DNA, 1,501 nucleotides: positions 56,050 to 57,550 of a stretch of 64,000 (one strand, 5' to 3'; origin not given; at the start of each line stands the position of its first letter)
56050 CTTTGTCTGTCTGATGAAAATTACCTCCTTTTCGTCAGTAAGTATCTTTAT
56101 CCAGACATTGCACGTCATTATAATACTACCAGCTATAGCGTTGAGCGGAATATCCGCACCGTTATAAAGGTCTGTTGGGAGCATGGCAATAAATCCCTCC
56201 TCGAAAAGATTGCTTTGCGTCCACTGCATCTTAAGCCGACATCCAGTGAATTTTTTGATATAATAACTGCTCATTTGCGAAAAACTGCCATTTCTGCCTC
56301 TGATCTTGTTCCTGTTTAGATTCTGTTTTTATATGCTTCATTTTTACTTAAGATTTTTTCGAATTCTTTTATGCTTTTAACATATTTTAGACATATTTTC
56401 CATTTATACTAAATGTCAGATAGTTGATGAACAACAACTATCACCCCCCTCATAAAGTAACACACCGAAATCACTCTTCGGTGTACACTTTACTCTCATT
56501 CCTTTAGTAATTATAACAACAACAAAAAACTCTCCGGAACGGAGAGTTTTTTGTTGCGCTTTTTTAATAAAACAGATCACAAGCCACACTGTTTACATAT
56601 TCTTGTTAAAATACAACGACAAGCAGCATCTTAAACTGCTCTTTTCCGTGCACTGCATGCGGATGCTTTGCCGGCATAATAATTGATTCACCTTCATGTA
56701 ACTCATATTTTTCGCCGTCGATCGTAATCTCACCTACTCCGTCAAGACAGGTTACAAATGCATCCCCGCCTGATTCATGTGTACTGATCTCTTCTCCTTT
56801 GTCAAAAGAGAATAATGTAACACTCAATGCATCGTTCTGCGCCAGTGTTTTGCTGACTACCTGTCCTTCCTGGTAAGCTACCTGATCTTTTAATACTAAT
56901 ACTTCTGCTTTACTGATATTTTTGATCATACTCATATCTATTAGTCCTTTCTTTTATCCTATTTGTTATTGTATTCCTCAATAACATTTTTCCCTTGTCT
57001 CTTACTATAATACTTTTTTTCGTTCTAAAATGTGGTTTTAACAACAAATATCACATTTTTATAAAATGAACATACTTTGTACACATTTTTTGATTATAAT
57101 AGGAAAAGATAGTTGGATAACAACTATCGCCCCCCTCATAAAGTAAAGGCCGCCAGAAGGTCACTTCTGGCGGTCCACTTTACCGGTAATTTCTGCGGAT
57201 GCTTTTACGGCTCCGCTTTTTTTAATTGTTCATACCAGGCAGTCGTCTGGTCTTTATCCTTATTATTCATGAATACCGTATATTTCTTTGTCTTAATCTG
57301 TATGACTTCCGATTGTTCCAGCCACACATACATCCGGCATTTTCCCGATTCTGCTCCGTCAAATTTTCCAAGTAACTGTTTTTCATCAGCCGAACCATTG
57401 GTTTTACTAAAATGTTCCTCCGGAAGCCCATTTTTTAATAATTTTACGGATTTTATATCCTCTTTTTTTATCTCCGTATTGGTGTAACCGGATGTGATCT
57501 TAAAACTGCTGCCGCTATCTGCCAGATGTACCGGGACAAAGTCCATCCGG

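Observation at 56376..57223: Duplicated promoter-bearing structured RNA elements with an exposed CCCCCCUCAU tract flanking a cupin gene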

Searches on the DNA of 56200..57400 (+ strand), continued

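Call 28: search_with_rna_model(model_id=R1, sources=[window, L011, L012, L013, L014, L015, L016, L017, L018, L019, L020, L021, L022, L023, L024, L025, L026, L027, L028, L029, L030, L031, L032, L033, L034, L035, L036, L037, L038, L039, L040, L041, L042, L043, L044, L045, L046, L047, L048, L049, L050, L051, L052, L053, L054, L055, L056, L057, L058, L059, L060, L061, L062, L063, L064, L065, L066, L067, L068, L069, L070, L071, L072, L073, L074, L075, L076, L077, L078, L079, L080, L081, L082, L083, L084, L085, L086, L087, L088, L089, L090, L091, L092, L093, L094, L095, L096, L097, L098, L099, L100, L101, L102, L103, L104, L105, L106, L107, L108, L109], max_evalue=0.001, make_alignment=true)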
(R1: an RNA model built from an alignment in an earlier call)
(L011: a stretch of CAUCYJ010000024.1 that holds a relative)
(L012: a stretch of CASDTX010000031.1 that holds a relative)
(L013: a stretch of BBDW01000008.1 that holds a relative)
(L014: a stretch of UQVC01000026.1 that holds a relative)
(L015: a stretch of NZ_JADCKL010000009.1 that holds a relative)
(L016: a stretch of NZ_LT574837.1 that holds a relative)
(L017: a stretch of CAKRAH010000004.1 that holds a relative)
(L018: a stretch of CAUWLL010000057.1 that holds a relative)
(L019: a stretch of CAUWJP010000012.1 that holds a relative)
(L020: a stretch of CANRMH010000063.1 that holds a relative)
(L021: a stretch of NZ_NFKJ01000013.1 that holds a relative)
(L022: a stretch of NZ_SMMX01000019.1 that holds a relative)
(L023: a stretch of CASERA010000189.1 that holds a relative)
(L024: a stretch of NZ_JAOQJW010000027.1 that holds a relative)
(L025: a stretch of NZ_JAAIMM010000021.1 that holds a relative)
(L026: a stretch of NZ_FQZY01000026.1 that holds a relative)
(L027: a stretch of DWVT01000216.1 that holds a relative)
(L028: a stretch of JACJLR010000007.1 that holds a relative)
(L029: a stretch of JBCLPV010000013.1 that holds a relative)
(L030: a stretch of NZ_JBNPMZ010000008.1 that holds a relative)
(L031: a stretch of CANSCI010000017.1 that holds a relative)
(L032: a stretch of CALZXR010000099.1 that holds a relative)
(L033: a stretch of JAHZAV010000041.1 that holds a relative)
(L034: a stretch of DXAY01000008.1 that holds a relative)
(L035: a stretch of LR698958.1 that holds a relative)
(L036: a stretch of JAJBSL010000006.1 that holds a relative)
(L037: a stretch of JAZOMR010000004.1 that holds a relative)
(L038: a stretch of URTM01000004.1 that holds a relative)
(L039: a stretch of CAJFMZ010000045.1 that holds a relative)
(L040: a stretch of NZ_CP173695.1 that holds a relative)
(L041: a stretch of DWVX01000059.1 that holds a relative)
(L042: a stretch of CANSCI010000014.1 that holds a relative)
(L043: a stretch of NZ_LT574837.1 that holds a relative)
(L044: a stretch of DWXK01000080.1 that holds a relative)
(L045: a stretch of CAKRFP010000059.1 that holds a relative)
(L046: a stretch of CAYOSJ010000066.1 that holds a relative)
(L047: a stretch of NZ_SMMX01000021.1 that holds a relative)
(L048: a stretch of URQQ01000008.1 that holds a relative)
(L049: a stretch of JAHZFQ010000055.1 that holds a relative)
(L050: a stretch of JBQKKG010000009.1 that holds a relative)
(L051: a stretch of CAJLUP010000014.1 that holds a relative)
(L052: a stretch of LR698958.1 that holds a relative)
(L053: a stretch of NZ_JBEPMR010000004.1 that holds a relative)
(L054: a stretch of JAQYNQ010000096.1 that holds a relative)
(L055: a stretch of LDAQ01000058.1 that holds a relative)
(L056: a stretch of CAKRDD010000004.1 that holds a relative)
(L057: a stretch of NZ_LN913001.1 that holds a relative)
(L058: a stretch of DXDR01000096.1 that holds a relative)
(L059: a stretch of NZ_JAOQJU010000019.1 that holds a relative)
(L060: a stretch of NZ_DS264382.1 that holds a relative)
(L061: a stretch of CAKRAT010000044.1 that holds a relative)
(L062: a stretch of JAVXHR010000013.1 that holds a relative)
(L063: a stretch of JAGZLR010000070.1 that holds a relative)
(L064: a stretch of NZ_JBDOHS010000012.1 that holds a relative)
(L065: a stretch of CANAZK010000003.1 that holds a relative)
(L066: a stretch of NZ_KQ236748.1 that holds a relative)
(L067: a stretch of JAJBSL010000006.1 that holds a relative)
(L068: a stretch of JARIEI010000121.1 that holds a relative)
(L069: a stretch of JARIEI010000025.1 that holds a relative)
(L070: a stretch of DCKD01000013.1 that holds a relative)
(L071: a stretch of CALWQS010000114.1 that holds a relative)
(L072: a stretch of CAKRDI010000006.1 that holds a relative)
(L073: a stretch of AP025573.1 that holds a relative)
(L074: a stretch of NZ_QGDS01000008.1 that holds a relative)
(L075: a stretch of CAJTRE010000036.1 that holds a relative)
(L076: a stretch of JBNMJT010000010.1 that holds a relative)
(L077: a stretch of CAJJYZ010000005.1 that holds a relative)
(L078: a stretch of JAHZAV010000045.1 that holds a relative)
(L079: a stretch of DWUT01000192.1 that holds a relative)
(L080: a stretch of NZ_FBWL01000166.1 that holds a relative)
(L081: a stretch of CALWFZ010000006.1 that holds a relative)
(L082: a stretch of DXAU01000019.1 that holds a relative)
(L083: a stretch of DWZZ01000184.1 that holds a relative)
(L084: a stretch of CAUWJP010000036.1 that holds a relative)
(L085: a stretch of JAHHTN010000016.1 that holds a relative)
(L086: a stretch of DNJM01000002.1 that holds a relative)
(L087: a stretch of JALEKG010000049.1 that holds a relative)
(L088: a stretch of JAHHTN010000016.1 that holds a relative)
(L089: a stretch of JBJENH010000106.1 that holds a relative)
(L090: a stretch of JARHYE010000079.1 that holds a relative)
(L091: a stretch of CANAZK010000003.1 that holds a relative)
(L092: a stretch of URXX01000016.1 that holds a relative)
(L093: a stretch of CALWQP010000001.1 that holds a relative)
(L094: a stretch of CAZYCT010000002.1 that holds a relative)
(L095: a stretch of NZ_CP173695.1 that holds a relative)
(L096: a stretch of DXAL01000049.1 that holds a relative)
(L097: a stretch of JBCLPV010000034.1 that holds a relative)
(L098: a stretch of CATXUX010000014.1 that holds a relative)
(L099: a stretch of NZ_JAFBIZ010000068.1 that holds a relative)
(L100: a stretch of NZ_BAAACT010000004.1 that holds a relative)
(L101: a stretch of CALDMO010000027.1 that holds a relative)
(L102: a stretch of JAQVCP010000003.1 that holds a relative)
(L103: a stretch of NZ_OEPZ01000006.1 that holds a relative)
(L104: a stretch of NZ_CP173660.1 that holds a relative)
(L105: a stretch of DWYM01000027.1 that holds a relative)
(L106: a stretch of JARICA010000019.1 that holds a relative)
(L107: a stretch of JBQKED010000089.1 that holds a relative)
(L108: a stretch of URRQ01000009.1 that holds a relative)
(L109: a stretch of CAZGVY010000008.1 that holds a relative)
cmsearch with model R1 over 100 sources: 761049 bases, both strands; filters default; matches with E-value up to 0.001: 140.
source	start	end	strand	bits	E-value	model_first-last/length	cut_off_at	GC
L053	3507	3607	+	113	3.1e-20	1-106/106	no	0.39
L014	1483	1583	-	113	3.1e-20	1-106/106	no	0.4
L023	2395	2495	+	112.7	3.7e-20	1-106/106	no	0.4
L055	3353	3453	-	112.4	4.2e-20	1-106/106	no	0.39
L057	1474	1574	-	112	4.9e-20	1-106/106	no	0.39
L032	663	765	+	111.6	6e-20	1-106/106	no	0.43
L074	2620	2720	-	110.9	8.4e-20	1-106/106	no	0.39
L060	6400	6499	-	110.6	9.9e-20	1-106/106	no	0.39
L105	4716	4815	-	110.3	1.1e-19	1-106/106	no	0.42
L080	4769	4869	-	110.3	1.1e-19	1-106/106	no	0.37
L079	6370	6470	+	109.7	1.5e-19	1-106/106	no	0.39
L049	4524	4624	+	109.7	1.5e-19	1-106/106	no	0.41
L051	973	1072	+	109.3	1.8e-19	1-106/106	no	0.4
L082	1973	2072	-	109.2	1.9e-19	1-106/106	no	0.41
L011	140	246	+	109.2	1.9e-19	1-106/106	no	0.36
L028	3246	3347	+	108.8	2.3e-19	1-106/106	no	0.38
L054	1623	1725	-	107.8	3.7e-19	1-106/106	no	0.42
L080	5000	5100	-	107.7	3.8e-19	1-106/106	no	0.35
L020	1136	1245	+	107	5.3e-19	1-106/106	no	0.35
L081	3194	3293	+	106.6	6.4e-19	1-106/106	no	0.43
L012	9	108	-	106.6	6.5e-19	1-106/106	no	0.42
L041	2303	2402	+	106.6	6.5e-19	1-106/106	no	0.42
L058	523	622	-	106.6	6.5e-19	1-106/106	no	0.42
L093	2789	2888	+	106.5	6.8e-19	1-106/106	no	0.43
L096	1172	1271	+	106.4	7.1e-19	1-106/106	no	0.43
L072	3757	3861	+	106.4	7.2e-19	1-106/106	no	0.41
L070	6094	6198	+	106.4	7.3e-19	1-106/106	no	0.4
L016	2484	2585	+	106.2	8e-19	1-106/106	no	0.41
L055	7286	7385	-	105.6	1.1e-18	1-106/106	no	0.38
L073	1024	1132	-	105.1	1.3e-18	1-106/106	no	0.4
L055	5974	6073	-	105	1.4e-18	1-106/106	no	0.37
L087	1556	1656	+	104.3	2e-18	1-106/106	no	0.37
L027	2873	2975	-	104.1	2.2e-18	1-106/106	no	0.38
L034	2818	2909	-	103.7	2.5e-18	1-106/106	no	0.39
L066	7872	7981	+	103.7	2.6e-18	1-106/106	no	0.4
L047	1680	1788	-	103.7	2.6e-18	1-106/106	no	0.4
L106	3432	3532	-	103.6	2.7e-18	1-106/106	no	0.32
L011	4948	5054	-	103.5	2.8e-18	1-106/106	no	0.36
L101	1393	1499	-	103.5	2.8e-18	1-106/106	no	0.36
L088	1024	1124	+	103.5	2.9e-18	1-106/106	no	0.32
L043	7364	7465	+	103.2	3.4e-18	1-106/106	no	0.37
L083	2231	2330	-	103.2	3.4e-18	1-106/106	no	0.41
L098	1409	1513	+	103.1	3.5e-18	1-106/106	no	0.46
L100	3608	3706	-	102.9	3.8e-18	1-106/106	no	0.35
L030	1598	1704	-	102.7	4.1e-18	1-106/106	no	0.46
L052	5475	5575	+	102.6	4.4e-18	1-106/106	no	0.34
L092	4740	4840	-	102.6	4.4e-18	1-106/106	no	0.34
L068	1075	1178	-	102.5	4.6e-18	1-106/106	no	0.36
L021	6238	6341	-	102.2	5.2e-18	1-106/106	no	0.41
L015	4218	4322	-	102.2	5.2e-18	1-106/106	no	0.39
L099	7598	7695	-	102.1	5.4e-18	1-106/106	no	0.4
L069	7304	7407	-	101.3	8.3e-18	1-106/106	no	0.37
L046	220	318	-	101.2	8.6e-18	1-106/106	no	0.36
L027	2387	2480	-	101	9.3e-18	1-106/106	no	0.38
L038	958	1057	+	100.9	1e-17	1-106/106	no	0.36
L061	1471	1570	+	100.9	1e-17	1-106/106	no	0.36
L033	6335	6440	+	100.8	1.1e-17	1-106/106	no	0.37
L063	530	628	-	100.7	1.1e-17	1-106/106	no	0.33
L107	56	154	+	100.7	1.1e-17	1-106/106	no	0.33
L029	3018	3116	-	100.7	1.1e-17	1-106/106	no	0.35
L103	4496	4600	+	100.7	1.1e-17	1-106/106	no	0.43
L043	1226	1326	+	100.6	1.1e-17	1-106/106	no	0.39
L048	4731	4835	+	100.5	1.2e-17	1-106/106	no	0.45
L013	7399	7496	-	100.2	1.4e-17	1-106/106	no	0.41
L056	6340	6437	+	100.2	1.4e-17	1-106/106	no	0.41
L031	1620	1718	+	100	1.5e-17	1-106/106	no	0.37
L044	951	1044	-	99.7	1.7e-17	1-106/106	no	0.39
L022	1655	1753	+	99.7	1.8e-17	1-106/106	no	0.41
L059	5561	5669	-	99.7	1.8e-17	1-106/106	no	0.43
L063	272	368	-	99.4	2e-17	1-106/106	no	0.33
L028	5948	6041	+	99.3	2.1e-17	1-106/106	no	0.39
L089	6011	6108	-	99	2.4e-17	1-106/106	no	0.42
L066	2481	2579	+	99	2.5e-17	1-106/106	no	0.4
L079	7567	7660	+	98.5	3e-17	1-106/106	no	0.38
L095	5992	6095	-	98.5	3.1e-17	1-106/106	no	0.38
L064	3034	3131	+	98.4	3.2e-17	1-106/106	no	0.38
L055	4037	4135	-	98.3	3.4e-17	1-106/106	no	0.39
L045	546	644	+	98.2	3.5e-17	1-106/106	no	0.39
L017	4342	4442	+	98.2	3.5e-17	1-106/106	no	0.35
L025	542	640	+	97.9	4.1e-17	1-106/106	no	0.39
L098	1661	1758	+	97.4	5.2e-17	1-106/106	no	0.43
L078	242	348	+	97.3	5.5e-17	1-106/106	no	0.38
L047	5989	6087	-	97.3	5.5e-17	1-106/106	no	0.43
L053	774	871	+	97.3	5.5e-17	1-106/106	no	0.41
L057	198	291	-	97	6.3e-17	1-106/106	no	0.37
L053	249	346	+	97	6.4e-17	1-106/106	no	0.39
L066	5076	5174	+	96.9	6.7e-17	1-106/106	no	0.43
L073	5859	5957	-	96.9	6.7e-17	1-106/106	no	0.43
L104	1669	1768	+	96.6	7.5e-17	1-106/106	no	0.41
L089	3853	3951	-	96.6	7.8e-17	1-106/106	no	0.42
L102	5203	5304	-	96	1e-16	1-106/106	no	0.42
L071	1177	1269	+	96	1e-16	1-106/106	no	0.42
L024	1108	1208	+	95.8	1.1e-16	1-106/106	no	0.39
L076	2943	3041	-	94.6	2e-16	1-106/106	no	0.35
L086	1954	2062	-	94.2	2.3e-16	1-106/106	no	0.45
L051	1914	2008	+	94.1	2.6e-16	1-106/106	no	0.39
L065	566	663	+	92.8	4.7e-16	1-106/106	no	0.33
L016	2027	2127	+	92.5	5.4e-16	1-106/106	no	0.43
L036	1496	1593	+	92.3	5.9e-16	1-106/106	no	0.37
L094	6875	6971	+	91.8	7.6e-16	1-106/106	no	0.31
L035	5219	5322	-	90.8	1.2e-15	1-106/106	no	0.35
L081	3688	3781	+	90.3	1.5e-15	1-106/106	no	0.4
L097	6257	6364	+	89.9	1.9e-15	1-106/106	no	0.38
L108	4854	4952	-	89.5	2.2e-15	1-106/106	no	0.35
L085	3858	3966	-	88.8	3.1e-15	1-106/106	no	0.34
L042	7727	7834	+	88.6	3.4e-15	1-106/106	no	0.4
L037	2351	2445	-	88.5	3.5e-15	1-106/106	no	0.45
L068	1358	1455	-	88.5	3.6e-15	1-106/106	no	0.33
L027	2627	2730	-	88.2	4.2e-15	1-106/106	no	0.38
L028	4966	5066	+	87.3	6.4e-15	1-106/106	no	0.4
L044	1339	1439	-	87.2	6.7e-15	1-106/106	no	0.41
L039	3029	3121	+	87.2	6.8e-15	1-106/106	no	0.4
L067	6404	6501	+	87.1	7.2e-15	1-106/106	no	0.36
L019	9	102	+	86.8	8.2e-15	1-106/106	no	0.37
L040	6952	7045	-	86.8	8.2e-15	1-106/106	no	0.37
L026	7848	7946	-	86.5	9.2e-15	1-106/106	no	0.4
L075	3975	4082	-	86.4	9.9e-15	1-106/106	no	0.37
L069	7627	7725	-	85.9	1.2e-14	1-106/106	no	0.35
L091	5849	5944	+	85.6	1.5e-14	1-106/106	no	0.35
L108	5370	5467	-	85.1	1.8e-14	1-106/106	no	0.36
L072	4356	4448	-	84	3e-14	1-106/106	no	0.4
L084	2888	2982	+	83.9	3.3e-14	1-106/106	no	0.39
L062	484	590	+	83.2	4.5e-14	1-106/106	no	0.42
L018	3253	3362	-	83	5e-14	1-106/106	no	0.38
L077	3371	3470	-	81.5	1e-13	1-106/106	no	0.39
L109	3354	3453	+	81.1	1.2e-13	1-106/106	no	0.37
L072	4105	4199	-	80.8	1.4e-13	1-106/106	no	0.37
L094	7116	7211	+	73.6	4.4e-12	1-106/106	no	0.34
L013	7120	7220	+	73.3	4.9e-12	1-106/106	no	0.34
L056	6616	6716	-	73.2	5.2e-12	1-106/106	no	0.33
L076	2242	2342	-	71.4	1.2e-11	1-106/106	no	0.45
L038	1652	1752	+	70.3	2.1e-11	1-106/106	no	0.46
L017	5023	5126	+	69.6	3e-11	1-106/106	no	0.48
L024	1302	1405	+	67.6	7.5e-11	1-106/106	no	0.46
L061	1918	2020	+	67.3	8.9e-11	1-106/106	no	0.5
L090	7919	8000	-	65.7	1.8e-10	26-106/106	5'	0.39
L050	3893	3998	+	58.5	5.9e-09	1-106/106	no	0.39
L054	3307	3361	-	38.4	8.1e-05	51-106/106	5'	0.44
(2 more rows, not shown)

Alignment A4: 140 matches aligned to the model, 141 columns, each read 5' to 3' on its own strand. Consensus structure (alignment columns), stored with it:
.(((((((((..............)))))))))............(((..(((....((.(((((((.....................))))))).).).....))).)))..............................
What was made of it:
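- The element is multicopy and often in tandem (call 28).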

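Call 48: search_dna_similar(query=window:56340-56570:+, collection=plasmids, mode=distant, max_rows=10)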
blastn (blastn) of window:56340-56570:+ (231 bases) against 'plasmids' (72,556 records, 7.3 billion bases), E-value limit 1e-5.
No match.
